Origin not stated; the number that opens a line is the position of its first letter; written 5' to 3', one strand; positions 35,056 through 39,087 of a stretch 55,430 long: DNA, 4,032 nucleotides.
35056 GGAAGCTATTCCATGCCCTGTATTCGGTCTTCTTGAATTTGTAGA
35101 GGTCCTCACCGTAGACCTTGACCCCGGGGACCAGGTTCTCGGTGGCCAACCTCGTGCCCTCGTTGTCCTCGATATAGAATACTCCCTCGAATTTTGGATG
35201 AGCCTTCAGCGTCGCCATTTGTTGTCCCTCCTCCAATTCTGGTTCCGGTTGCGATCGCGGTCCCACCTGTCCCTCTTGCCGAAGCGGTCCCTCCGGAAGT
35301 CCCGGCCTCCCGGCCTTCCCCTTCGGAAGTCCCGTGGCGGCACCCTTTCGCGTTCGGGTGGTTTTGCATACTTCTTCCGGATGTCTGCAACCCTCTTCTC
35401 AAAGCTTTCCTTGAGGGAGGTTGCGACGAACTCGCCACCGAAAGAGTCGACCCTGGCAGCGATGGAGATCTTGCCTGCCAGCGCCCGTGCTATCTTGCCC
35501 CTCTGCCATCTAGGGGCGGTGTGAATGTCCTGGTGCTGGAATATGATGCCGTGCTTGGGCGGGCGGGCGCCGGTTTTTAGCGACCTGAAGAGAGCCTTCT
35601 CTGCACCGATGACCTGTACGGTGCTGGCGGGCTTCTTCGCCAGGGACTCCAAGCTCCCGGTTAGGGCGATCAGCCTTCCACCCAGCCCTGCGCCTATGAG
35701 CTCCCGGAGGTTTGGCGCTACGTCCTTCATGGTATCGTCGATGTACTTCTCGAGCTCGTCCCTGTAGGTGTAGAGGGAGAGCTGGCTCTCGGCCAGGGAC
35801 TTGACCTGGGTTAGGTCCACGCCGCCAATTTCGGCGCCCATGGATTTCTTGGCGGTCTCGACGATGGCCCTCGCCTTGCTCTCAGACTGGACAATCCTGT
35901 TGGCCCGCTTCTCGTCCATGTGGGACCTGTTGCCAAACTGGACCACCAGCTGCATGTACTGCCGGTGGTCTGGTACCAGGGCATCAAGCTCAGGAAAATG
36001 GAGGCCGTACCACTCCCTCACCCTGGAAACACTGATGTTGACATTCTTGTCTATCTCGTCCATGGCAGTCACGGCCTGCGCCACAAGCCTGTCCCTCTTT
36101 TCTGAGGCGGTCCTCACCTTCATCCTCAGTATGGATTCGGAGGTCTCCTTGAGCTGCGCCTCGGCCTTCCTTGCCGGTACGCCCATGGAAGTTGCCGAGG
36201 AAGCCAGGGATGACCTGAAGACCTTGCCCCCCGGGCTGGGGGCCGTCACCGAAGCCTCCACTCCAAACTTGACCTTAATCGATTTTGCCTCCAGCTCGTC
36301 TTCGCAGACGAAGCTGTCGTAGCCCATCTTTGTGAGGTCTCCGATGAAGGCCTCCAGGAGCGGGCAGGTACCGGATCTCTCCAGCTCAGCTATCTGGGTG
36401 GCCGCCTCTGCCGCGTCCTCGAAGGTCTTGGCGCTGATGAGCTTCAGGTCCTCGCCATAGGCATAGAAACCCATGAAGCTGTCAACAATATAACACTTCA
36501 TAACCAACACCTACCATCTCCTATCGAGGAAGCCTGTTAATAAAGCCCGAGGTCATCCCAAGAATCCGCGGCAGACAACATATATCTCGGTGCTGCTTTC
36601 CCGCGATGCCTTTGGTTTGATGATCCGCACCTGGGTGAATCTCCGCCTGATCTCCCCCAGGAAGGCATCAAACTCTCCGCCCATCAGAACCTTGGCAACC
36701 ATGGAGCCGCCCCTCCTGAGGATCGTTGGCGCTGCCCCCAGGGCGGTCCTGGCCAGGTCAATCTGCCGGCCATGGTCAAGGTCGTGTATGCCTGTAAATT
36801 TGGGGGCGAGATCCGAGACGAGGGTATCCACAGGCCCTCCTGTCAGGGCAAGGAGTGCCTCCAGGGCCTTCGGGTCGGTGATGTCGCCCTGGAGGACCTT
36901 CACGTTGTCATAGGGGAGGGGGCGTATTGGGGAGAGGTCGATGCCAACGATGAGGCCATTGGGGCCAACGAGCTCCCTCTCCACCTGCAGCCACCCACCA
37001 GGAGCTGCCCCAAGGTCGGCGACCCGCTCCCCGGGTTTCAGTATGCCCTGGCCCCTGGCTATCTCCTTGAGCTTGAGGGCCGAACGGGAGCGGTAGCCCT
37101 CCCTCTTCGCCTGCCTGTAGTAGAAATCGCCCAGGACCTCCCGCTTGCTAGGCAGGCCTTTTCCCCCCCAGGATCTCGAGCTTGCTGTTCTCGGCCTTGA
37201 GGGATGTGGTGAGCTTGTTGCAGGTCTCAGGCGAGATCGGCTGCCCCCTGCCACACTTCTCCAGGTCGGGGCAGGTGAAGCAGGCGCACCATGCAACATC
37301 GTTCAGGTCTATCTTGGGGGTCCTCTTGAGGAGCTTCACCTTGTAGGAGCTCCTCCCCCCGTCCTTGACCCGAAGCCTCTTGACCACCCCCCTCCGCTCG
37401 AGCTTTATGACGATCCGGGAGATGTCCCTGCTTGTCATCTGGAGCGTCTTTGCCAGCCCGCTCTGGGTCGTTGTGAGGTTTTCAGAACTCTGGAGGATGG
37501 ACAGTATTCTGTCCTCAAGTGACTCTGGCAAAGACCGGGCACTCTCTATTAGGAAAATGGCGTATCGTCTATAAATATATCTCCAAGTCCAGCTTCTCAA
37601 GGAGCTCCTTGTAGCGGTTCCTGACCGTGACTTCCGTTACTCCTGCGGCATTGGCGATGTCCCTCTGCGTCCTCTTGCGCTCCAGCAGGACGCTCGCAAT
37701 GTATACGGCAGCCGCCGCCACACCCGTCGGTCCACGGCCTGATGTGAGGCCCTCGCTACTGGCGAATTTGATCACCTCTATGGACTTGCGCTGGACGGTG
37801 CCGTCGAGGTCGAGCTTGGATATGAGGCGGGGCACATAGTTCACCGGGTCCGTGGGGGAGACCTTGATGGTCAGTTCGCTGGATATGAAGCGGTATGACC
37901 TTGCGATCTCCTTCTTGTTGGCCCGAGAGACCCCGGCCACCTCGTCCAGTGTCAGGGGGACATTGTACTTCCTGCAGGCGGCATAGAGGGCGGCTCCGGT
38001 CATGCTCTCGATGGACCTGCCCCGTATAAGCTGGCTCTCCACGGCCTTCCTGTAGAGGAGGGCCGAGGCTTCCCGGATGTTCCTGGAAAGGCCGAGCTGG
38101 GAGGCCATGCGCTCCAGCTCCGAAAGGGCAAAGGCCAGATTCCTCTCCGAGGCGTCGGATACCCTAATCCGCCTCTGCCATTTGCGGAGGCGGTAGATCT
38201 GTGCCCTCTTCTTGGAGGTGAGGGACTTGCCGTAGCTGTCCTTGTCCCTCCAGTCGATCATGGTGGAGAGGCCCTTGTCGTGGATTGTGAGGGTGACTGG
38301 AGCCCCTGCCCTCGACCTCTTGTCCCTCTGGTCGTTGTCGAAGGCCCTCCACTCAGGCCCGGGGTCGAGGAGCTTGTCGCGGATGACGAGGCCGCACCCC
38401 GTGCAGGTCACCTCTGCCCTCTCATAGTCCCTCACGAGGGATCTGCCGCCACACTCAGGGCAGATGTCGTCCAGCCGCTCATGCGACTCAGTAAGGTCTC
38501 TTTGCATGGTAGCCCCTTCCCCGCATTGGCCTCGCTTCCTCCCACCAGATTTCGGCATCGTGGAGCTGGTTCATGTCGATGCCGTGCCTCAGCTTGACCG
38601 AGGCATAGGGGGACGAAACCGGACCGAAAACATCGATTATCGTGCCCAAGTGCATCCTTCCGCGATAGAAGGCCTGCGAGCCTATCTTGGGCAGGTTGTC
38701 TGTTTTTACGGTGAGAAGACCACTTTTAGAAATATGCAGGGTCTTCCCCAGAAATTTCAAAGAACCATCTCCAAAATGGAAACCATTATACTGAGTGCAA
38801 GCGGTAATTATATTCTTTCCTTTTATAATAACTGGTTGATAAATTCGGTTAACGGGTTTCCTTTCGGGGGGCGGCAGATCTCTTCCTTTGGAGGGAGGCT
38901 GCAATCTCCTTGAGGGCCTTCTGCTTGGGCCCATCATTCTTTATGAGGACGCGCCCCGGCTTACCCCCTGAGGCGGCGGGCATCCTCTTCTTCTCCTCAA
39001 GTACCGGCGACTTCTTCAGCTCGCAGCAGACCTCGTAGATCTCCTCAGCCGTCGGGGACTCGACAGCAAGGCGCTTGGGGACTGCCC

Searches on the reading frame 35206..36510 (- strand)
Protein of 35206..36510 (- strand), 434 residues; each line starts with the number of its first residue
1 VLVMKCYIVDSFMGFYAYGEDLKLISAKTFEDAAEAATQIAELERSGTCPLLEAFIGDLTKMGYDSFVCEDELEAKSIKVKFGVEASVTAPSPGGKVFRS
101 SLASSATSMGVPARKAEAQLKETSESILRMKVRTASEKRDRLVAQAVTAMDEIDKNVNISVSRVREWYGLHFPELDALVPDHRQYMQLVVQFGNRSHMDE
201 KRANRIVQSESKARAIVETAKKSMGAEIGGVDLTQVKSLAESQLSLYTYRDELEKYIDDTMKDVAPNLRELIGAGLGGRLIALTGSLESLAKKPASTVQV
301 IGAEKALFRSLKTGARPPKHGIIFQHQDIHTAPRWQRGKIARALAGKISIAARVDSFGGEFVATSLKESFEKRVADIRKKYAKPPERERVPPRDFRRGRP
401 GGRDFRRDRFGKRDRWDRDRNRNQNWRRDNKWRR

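Call 37: search_protein_families(library=pfam, proteins=[window:35206-36510:-], max_evalue=0.0001)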
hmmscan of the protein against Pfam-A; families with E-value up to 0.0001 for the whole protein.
window:35206-36510:- (434 aa): 2 families
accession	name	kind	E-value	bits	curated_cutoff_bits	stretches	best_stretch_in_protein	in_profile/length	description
PF01798.23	Nop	-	4.3e-72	242.7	25.4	1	150-374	2-226/228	snoRNA binding domain, fibrillarin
PF21572.2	Nop5_56-rel_N_Arc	-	2.5e-07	31.6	27.8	1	5-117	1-110/128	Archaeal Nop5/56-rel, N-terminal domain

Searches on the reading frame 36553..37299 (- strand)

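Call 37: search_protein_families(library=pfam, proteins=[window:36553-37299:-], max_evalue=0.0001)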
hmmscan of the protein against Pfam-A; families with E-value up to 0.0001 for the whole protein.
window:36553-37299:- (248 aa): 1 family
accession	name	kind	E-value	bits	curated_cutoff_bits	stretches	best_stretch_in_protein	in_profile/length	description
PF01728.25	FtsJ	-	2.6e-51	174.5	24.1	1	69-246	1-181/181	FtsJ-like methyltransferase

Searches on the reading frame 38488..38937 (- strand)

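Call 37: search_protein_families(library=pfam, proteins=[window:38488-38937:-], max_evalue=0.0001)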
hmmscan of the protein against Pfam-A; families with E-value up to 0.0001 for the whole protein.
window:38488-38937:- (149 aa): 1 family
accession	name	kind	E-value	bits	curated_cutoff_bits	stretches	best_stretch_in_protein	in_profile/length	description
PF04410.20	Gar1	-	2.8e-07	30.6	29.3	1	63-124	4-71/92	Gar1/Naf1 RNA binding region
